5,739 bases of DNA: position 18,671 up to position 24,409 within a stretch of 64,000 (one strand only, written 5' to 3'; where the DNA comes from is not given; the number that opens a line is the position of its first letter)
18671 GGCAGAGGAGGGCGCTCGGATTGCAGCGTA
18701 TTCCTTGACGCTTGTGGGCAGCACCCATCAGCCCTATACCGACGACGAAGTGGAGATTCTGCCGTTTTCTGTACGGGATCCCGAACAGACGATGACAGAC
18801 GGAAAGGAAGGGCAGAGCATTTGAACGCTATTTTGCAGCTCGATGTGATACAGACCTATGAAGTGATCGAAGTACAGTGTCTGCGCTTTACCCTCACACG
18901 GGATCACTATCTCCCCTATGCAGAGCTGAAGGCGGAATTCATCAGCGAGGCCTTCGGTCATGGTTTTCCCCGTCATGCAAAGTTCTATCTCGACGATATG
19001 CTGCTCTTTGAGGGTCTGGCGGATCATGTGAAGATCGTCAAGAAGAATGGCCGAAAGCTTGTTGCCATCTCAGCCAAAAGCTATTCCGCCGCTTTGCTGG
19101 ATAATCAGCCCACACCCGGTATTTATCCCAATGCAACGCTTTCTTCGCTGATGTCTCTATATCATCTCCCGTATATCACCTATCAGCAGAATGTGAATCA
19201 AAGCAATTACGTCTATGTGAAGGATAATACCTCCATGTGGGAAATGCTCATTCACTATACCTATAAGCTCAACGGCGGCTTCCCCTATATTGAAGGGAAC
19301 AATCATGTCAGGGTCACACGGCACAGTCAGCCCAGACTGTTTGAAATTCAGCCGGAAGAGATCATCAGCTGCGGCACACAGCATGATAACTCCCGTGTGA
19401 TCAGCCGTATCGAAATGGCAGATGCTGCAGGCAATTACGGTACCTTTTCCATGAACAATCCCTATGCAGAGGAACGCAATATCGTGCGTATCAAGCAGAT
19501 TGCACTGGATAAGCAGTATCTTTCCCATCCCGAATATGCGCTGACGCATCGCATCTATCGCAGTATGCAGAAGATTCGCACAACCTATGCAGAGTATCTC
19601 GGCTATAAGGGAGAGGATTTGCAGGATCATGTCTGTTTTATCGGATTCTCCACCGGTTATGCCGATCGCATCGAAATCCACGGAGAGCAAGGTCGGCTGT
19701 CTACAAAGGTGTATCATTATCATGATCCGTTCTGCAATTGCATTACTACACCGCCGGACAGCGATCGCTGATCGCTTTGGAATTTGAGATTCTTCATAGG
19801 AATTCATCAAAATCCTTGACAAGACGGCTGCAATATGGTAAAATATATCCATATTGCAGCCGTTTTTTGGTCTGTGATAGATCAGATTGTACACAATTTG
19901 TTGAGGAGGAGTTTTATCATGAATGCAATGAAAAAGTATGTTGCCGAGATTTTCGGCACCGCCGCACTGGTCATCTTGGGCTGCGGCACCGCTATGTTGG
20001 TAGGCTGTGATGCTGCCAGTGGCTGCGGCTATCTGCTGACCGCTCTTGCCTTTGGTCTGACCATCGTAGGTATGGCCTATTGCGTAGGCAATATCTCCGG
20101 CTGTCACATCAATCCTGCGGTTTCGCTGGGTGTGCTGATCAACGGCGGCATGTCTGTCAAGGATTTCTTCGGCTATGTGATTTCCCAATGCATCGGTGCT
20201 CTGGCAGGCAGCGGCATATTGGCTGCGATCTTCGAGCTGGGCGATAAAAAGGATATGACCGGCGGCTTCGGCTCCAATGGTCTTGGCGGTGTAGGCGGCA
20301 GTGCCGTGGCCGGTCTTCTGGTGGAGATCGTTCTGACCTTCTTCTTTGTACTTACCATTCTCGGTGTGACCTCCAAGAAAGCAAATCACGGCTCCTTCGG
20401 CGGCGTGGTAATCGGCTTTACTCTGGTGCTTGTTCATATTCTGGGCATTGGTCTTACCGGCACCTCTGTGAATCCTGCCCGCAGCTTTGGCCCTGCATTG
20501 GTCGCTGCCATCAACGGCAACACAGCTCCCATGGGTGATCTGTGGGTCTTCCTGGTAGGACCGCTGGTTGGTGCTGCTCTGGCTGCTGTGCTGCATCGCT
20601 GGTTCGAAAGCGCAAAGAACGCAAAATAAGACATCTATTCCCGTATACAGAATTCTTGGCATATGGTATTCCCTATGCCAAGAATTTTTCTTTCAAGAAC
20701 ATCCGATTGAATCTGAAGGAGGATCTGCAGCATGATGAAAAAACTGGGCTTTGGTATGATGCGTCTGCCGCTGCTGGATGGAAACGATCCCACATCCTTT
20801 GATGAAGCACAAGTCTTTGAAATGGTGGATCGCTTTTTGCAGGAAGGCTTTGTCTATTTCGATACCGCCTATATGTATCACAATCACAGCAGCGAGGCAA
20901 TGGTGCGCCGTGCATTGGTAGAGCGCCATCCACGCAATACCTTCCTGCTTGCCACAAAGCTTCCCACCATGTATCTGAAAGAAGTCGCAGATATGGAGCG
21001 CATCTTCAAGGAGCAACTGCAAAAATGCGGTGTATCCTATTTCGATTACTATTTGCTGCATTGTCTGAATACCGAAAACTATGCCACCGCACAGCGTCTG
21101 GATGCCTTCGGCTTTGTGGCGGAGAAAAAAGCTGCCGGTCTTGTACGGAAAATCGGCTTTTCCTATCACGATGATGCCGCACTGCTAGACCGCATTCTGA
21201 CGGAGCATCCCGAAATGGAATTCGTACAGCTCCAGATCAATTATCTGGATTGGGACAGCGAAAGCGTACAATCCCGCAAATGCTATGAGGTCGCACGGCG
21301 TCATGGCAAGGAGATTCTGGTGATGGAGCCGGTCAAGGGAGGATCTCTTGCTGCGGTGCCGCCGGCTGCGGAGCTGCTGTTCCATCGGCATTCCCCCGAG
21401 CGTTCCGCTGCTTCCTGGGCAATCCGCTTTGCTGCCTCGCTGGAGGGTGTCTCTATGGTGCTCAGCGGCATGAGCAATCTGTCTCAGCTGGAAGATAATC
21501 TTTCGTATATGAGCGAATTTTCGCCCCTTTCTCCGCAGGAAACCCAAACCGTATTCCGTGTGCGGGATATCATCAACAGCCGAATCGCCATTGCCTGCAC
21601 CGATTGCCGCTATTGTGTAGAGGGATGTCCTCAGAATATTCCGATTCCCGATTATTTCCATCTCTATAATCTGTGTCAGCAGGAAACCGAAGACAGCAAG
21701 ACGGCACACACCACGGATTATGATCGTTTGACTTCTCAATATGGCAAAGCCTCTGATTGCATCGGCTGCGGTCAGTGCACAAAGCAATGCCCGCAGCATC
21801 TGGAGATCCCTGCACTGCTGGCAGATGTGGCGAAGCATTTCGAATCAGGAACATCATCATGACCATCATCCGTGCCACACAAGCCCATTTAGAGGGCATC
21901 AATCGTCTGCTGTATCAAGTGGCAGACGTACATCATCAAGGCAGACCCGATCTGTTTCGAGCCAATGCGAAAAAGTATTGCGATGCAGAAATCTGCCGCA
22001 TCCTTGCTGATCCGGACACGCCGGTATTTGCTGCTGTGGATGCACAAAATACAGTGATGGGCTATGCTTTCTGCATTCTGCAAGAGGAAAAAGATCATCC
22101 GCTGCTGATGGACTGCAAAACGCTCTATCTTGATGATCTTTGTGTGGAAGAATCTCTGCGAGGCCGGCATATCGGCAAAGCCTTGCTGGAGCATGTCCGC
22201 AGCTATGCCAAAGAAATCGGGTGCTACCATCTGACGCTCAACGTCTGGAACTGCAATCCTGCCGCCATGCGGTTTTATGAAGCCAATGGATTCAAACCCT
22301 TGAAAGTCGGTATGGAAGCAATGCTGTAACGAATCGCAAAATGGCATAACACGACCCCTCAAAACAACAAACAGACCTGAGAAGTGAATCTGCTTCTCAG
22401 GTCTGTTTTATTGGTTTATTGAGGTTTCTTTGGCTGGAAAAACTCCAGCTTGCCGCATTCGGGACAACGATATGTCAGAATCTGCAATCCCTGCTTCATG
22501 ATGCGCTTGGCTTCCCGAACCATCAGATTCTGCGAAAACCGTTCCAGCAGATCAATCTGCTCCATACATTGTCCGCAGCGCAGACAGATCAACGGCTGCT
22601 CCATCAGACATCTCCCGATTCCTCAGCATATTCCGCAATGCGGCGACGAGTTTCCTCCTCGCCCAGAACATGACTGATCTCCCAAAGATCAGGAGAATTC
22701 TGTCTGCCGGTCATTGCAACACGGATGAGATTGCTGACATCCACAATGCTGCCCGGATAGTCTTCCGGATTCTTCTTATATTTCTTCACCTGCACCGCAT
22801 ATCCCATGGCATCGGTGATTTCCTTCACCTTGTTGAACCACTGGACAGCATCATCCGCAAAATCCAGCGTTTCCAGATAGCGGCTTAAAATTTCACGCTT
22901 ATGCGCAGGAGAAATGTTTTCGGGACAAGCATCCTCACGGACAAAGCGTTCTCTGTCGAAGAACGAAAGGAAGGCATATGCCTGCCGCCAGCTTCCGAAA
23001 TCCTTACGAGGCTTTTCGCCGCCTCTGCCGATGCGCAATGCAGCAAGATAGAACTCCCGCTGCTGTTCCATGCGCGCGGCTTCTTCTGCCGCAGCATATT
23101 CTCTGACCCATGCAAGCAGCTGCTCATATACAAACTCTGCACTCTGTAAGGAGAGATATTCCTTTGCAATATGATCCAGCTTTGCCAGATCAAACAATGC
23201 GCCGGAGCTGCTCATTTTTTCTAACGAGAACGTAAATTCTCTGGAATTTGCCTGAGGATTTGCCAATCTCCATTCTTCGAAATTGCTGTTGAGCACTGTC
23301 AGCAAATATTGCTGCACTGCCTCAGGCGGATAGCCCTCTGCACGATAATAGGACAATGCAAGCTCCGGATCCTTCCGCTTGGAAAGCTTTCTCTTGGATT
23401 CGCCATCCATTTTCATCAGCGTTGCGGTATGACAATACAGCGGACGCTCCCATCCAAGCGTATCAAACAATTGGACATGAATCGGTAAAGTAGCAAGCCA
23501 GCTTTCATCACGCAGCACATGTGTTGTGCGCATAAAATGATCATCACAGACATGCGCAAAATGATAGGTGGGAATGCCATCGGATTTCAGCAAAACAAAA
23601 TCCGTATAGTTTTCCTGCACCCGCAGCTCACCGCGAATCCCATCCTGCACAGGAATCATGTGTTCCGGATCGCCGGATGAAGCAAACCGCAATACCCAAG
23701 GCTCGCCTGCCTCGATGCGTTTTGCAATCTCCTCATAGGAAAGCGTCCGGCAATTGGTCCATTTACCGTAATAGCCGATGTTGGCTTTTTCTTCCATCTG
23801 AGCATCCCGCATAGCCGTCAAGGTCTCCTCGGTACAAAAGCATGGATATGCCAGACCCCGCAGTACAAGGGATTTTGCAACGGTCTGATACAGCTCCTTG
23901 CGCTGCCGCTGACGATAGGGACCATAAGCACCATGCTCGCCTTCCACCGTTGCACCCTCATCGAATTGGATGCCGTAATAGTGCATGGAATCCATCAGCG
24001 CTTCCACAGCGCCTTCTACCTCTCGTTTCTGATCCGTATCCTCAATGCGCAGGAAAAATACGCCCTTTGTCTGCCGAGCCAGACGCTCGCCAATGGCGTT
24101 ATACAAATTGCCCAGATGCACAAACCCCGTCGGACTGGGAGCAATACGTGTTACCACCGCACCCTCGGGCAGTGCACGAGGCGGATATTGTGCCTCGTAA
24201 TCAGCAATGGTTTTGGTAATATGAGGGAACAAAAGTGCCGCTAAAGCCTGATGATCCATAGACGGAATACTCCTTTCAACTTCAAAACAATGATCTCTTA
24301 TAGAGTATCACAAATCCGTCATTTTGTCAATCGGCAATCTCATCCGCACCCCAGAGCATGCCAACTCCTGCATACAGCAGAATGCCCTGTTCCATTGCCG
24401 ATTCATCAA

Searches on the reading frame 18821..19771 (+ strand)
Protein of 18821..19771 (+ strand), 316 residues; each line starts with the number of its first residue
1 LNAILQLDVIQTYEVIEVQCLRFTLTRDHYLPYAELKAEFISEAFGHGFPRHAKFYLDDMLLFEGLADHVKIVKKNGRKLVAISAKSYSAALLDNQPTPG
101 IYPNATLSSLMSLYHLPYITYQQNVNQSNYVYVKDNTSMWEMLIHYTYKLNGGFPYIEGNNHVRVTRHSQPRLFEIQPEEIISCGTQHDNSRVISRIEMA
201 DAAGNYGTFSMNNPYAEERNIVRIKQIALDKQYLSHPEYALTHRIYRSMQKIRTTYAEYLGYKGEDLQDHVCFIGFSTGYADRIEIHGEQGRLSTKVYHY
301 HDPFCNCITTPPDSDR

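Call 10: search_protein_families(library=pfam, proteins=[window:18821-19771:+], max_evalue=0.01)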
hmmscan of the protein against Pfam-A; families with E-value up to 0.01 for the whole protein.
window:18821-19771:+ (316 aa): 0 families

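Call 11: search_protein_families(library=phrogs, proteins=[window:18821-19771:+], max_evalue=0.01)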
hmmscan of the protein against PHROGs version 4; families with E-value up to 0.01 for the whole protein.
window:18821-19771:+ (316 aa): 0 families

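Call 69: search_solved_structures(query=window:18821-19771:+, max_evalue=1)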
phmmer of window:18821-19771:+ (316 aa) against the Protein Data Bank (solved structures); distinct sequences matched with E-value up to 1: 2.
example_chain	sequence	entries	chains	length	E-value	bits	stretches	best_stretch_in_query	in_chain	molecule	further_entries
8i7o_J2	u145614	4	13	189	0.45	13.2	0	63-150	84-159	Dual specificity phosphatase 21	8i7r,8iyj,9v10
2esb_A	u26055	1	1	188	0.69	12.6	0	107-152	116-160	Dual specificity protein phosphatase 18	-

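Call 71: find_homologous_proteins(query=window:18821-19771:+, max_evalue=0.001)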
Query window:18821-19771:+ (316 aa): 11 proteins with E <= 0.001 among 630 candidates.
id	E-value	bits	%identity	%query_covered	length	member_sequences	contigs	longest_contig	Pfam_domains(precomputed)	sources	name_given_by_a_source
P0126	4.5e-213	724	99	100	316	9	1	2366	-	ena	-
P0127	1.8e-174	598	82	100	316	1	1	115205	-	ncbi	-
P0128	9.2e-98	346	51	97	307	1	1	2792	-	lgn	-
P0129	4.7e-95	337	50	97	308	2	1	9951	-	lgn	-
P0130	1.1e-91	326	49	97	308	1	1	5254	-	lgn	-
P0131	4.7e-91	324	52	90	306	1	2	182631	-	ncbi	-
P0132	3.0e-90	321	48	97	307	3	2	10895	-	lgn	-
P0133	1.7e-88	315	51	90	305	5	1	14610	-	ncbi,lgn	-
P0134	3.7e-85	304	48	96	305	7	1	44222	-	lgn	-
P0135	1.5e-57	214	40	91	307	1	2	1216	-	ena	-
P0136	7.1e-48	182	37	93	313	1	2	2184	-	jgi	jgi:hypothetical protein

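Call 74: find_encoding_contigs(protein=P0127, flank=10000, max_places=2)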
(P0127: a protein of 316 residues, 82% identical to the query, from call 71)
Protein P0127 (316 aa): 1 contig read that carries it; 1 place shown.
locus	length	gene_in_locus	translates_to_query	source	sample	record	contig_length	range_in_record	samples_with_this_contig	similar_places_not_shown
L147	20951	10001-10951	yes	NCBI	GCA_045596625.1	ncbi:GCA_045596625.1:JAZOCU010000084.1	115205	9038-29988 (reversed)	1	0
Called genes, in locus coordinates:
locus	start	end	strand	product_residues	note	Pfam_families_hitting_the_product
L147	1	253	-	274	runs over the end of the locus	PF00160:Pro_isomerase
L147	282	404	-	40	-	-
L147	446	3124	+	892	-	PF00690:Cation_ATPase_N, PF00122:E1-E2_ATPase, PF13246:Cation_ATPase, PF00702:Hydrolase, PF00689:Cation_ATPase_C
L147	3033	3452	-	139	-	PF02452:PemK_toxin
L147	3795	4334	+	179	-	PF03592:Terminase_2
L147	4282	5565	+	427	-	PF03237:Terminase_6N, PF04466:Terminase_3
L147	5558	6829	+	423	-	-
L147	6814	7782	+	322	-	PF25209:Phage_capsid_4 (weak)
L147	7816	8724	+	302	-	-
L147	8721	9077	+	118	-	-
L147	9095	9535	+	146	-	-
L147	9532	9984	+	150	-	-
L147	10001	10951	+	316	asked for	-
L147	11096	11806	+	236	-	PF00230:MIP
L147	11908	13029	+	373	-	PF00248:Aldo_ket_red, PF14697:Fer4_21 (faint), PF13183:Fer4_8 (faint), PF12838:Fer4_7 (weak), PF13187:Fer4_9, PF13237:Fer4_10 (weak), PF13484:Fer4_16 (weak), PF13534:Fer4_17, +3 more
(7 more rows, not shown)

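Call 75: find_encoding_contigs(protein=P0131, flank=10000, max_places=2)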
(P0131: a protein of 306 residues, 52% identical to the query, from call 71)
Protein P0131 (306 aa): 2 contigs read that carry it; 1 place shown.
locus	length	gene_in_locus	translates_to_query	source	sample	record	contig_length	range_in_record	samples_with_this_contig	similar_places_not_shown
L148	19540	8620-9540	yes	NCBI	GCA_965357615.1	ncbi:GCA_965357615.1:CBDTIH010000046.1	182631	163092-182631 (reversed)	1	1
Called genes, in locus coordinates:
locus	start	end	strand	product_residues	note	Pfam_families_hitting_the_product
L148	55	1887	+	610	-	PF14286:DHHW, PF16822:ALGX (weak)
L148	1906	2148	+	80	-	-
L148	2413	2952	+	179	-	PF03592:Terminase_2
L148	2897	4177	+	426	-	PF03237:Terminase_6N, PF04466:Terminase_3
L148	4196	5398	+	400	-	PF04860:Phage_portal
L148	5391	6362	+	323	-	PF25209:Phage_capsid_4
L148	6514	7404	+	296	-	-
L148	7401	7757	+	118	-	-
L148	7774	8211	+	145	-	-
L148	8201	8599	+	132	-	-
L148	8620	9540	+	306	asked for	-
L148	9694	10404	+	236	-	PF00230:MIP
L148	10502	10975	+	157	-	PF00583:Acetyltransf_1, PF13673:Acetyltransf_10, PF13508:Acetyltransf_7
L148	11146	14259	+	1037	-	PF00133:tRNA-synt_1, PF09334:tRNA-synt_1g (weak), PF08264:Anticodon_1, PF19302:DUF5915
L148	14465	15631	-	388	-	PF03600:CitMHS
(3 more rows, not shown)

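Call 80: predict_structure(alignment_id=A2)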
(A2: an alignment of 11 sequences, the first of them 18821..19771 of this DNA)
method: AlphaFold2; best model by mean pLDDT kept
length: 316 residues; sequences in the alignment: 11
mean_pLDDT: 69.1   pTM: 0.70
mean pLDDT of the five models: 69.1, 68.9, 66.6, 62.0, 59.1
residues with pLDDT >= 90: 53; 70-90: 94; 50-70: 112; < 50: 57
segments of 3 or more residues with pLDDT < 50: 117-120, 163-168, 206-226, 229-232, 304-316
pLDDT, mean of each block of 10 residues (from residue 1): 82 79 88 84 70 87 84 85 77 57 66 52 56 59 62 54 51 92 86 54 49 46 46 53 61 87 87 89 91 91 43 28
secondary structure, 60 per line:
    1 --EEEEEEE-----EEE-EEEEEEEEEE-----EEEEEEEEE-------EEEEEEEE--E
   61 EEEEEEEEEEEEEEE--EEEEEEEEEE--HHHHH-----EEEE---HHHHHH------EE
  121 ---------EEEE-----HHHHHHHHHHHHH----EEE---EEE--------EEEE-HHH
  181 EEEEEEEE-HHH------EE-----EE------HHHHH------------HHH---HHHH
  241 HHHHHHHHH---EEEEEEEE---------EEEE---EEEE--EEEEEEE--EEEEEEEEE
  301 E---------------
elements in order: E3-9 E15-17 E19-28 E34-42 E50-57 E60-75 E78-87 H90-94 E100-103 H107-112 E130-133 H139-151 E156-158 E162-164 E173-176 E181-188 H214-218 H237-249 E253-260 E270-273 E277-280 E283-289 E292-301
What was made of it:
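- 18821..19771 (+): p316, baseplate-hub / tail-tip protein (T4 gp27 / Mu gp44 / Tal N-terminal fold). AF2 model pLDDT 69, pTM 0.70 (call 80).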

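Call 82: fold_search(model_id=the predicted structure, library=pdb)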
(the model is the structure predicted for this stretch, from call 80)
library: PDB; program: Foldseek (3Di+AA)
matches with E <= 10: 667; with E <= 0.001: 49
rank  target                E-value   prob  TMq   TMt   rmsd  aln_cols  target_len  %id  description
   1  3d37_A                1.2e-15  1.00  0.65  0.64   5.9       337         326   11  The crystal structure of the tail protein from Neisseria meningitidis MC58 (released 2008-07-08)
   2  3cdd_B                5.7e-15  1.00  0.64  0.62   6.2       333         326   12  Crystal structure of prophage MuSo2, 43 kDa tail protein from Shewanella oneidensis (released 2008-03-11)
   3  3cdd_F                6.0e-15  1.00  0.64  0.62   5.8       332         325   14  Crystal structure of prophage MuSo2, 43 kDa tail protein from Shewanella oneidensis (released 2008-03-11)
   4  3cdd_C                8.8e-15  1.00  0.68  0.66   5.7       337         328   12  Crystal structure of prophage MuSo2, 43 kDa tail protein from Shewanella oneidensis (released 2008-03-11)
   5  3d37_B                1.1e-14  1.00  0.62  0.62   5.9       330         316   12  The crystal structure of the tail protein from Neisseria meningitidis MC58 (released 2008-07-08)
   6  3cdd_A                1.5e-14  1.00  0.66  0.64   5.6       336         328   12  Crystal structure of prophage MuSo2, 43 kDa tail protein from Shewanella oneidensis (released 2008-03-11)
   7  3cdd_D                2.1e-14  1.00  0.65  0.63   6.1       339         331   14  Crystal structure of prophage MuSo2, 43 kDa tail protein from Shewanella oneidensis (released 2008-03-11)
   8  1wru                  2.4e-14  1.00  0.64  0.62   6.2       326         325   12  Structure of central hub elucidated by X-ray analysis of gene product 44; baseplate component of bacteriophage Mu (released 2005-09-20)
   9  9rku_Af               2.8e-14  1.00  0.60  0.59   6.9       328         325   13  Agrobacterium phage 7-7-1 baseplate (released 2025-12-10)
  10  7aef_q                2.8e-14  1.00  0.59  0.36   7.7       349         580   11  Cryo-EM structure of an extracellular contractile injection system in marine bacterium Algoriphagus machipongonensis,  (released 2022-02-23)
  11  3cdd_E                3.3e-14  1.00  0.67  0.66   5.4       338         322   12  Crystal structure of prophage MuSo2, 43 kDa tail protein from Shewanella oneidensis (released 2008-03-11)
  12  8v3w_H                1.1e-13  1.00  0.58  0.36   6.6       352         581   11  CryoEM Structure of Diffocin - precontracted - Baseplate - focused refinement on triplex region (released 2024-08-28)
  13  9ki1_G                1.9e-13  1.00  0.64  0.56   6.3       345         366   13  Baseplate structure of Escherichia phage Mu (released 2025-02-12)
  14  9qgm_8A               2.4e-13  1.00  0.60  0.39   7.8       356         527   13  Cryo-EM structure of the PlPVC1 central spike, 3-fold symmetrized (C3), in extended state (released 2025-10-29)
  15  7b5h_AJ               2.5e-13  1.00  0.58  0.35   9.5       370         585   11  Cryo-EM structure of the contractile injection system base plate from Anabaena PCC7120 (released 2022-02-23)
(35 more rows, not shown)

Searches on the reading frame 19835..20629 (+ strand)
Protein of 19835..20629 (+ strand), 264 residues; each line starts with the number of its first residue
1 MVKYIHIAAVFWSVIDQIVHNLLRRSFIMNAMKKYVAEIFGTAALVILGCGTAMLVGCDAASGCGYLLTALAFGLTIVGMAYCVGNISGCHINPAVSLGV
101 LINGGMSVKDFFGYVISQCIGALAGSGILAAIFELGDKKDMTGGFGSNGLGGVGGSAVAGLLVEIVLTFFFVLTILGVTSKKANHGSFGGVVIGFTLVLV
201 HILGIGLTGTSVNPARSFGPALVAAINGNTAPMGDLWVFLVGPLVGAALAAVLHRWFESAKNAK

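Call 12: search_protein_families(library=pfam, proteins=[window:19835-20629:+], max_evalue=0.001)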
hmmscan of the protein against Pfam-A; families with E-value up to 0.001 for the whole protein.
window:19835-20629:+ (264 aa): 1 family
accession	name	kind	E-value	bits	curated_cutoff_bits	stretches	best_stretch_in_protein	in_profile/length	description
PF00230.25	MIP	-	2.9e-51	174.8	25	1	30-254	6-222/222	Major intrinsic protein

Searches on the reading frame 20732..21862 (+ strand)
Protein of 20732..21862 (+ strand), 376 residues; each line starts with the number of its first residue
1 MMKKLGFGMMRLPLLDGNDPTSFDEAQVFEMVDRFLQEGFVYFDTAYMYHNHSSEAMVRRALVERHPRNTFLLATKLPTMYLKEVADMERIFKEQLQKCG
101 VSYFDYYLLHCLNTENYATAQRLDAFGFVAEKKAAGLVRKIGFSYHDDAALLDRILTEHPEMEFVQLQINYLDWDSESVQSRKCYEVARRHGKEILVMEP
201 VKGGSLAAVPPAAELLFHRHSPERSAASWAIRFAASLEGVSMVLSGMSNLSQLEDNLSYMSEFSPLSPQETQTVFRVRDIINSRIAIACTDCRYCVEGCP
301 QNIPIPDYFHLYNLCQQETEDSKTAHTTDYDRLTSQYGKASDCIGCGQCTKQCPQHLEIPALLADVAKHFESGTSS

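Call 12: search_protein_families(library=pfam, proteins=[window:20732-21862:+], max_evalue=0.001)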
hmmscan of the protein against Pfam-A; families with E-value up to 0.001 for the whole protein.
window:20732-21862:+ (376 aa): 15 families
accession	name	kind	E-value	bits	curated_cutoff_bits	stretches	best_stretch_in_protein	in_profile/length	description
PF00248.27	Aldo_ket_red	-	2.1e-48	165.3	24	1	4-274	1-286/291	Aldo/keto reductase family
PF13187.11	Fer4_9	-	5.2e-10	39.6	27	1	288-356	1-50/52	4Fe-4S dicluster domain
PF13534.11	Fer4_17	-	2.3e-07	31.7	22.2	1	288-357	1-60/61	4Fe-4S dicluster domain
PF13237.11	Fer4_10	-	1.1e-06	28.9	25.5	1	286-354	6-53/53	4Fe-4S dicluster domain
PF13746.11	Fer4_18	-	2.6e-06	28.1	27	0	321-359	39-77/114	4Fe-4S dicluster domain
PF12838.12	Fer4_7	-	3.1e-06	28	27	1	289-355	2-50/52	4Fe-4S dicluster domain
PF13183.11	Fer4_8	-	5.3e-06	27.3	27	1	288-356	4-67/68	4Fe-4S dicluster domain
PF12797.12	Fer4_2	-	5.4e-06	26.5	24.5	0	340-354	7-21/22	4Fe-4S binding domain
PF00037.32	Fer4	-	1.2e-05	25.3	21.1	1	341-355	6-20/24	4Fe-4S binding domain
PF14691.11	Fer4_20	-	2.3e-05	24.6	25.8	0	337-368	18-51/113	Dihydroprymidine dehydrogenase domain II, 4Fe-4S cluster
PF13484.11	Fer4_16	-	3.6e-05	24.9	30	1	289-355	2-65/66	4Fe-4S double cluster binding domain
PF14697.11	Fer4_21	-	5.2e-05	23.7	35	0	340-354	38-52/59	4Fe-4S dicluster domain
PF12837.12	Fer4_6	-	7.6e-05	22.9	25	0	341-354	7-20/24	4Fe-4S binding domain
PF17179.9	Fer4_22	-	0.00029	22.1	27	0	317-356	56-94/95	4Fe-4S dicluster domain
PF12800.12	Fer4_4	-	0.00066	20.3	24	0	341-354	2-15/17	4Fe-4S binding domain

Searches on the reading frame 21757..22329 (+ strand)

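Call 12: search_protein_families(library=pfam, proteins=[window:21757-22329:+], max_evalue=0.001)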
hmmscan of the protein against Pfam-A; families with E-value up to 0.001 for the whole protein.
window:21757-22329:+ (190 aa): 4 families
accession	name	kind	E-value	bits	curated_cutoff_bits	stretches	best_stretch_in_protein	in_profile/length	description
PF00583.31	Acetyltransf_1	-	9.1e-17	61.8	20.7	1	72-179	17-116/116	Acetyltransferase (GNAT) family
PF13508.13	Acetyltransf_7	-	4.4e-13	49.8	27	1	90-181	5-84/84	Acetyltransferase (GNAT) domain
PF13673.13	Acetyltransf_10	-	2.4e-08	34.4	23.6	1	78-183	21-111/128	Acetyltransferase (GNAT) domain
PF12568.14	PanZ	-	0.00014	21.8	22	1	123-181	62-122/128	Acetyltransferase (GNAT) domain, PanZ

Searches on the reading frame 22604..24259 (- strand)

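Call 12: search_protein_families(library=pfam, proteins=[window:22604-24259:-], max_evalue=0.001)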
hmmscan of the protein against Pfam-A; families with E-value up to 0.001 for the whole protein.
window:22604-24259:- (551 aa): 2 families
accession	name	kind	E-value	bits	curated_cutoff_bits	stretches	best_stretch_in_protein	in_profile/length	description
PF00749.27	tRNA-synt_1c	-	2.8e-67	227.3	23.4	1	35-362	2-313/314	tRNA synthetases class I (E and Q), catalytic domain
PF19269.4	Anticodon_2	-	3.8e-08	34.3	23.6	1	507-543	103-139/141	Anticodon binding domain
